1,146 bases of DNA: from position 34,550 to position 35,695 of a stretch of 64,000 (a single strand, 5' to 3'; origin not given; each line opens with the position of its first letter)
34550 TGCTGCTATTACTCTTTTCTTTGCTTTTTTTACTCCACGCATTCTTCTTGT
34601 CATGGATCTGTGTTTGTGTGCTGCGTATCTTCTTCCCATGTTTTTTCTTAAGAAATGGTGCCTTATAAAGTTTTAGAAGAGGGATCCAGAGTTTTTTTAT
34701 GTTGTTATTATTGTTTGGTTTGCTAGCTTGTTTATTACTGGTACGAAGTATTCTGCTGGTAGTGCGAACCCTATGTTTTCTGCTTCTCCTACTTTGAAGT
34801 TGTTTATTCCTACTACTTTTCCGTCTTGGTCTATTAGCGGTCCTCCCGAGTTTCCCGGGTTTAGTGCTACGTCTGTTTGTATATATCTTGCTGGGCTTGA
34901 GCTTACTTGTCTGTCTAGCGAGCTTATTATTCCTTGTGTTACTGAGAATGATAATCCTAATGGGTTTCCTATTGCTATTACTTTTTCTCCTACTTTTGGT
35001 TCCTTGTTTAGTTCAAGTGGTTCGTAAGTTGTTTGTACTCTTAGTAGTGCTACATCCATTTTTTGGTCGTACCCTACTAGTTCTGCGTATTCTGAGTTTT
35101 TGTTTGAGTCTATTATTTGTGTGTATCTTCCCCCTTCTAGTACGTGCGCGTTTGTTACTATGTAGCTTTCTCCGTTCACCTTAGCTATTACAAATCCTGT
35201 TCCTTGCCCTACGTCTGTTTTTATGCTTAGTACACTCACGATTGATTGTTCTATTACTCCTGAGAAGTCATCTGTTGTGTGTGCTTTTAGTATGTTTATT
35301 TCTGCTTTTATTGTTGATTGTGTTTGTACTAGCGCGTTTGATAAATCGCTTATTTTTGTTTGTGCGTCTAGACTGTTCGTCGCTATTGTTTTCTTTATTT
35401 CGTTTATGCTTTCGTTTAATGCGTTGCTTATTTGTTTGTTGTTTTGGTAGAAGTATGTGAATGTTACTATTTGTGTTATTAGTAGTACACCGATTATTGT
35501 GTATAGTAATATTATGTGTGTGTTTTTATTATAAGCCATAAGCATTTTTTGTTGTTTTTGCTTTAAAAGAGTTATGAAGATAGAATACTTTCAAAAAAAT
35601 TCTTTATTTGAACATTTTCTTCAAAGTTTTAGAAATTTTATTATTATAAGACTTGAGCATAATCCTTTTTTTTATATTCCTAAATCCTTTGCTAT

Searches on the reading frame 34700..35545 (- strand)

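Call 8: search_protein_families(library=pfam, proteins=[window:34700-35545:-])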
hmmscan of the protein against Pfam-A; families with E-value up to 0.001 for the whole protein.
window:34700-35545:- (282 aa): 3 families
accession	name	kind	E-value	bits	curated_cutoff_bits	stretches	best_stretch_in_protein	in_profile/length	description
PF13365.12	Trypsin_2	-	3.4e-32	112.6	27.6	1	115-247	1-144/144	Trypsin-like peptidase domain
PF00089.32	Trypsin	-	7.7e-17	62.3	20.6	1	124-271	32-220/220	Trypsin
PF01732.22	Mycop_pep_DUF31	-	0.00052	20.2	27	0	203-249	295-345/346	Mycoplasma peptidase (DUF31)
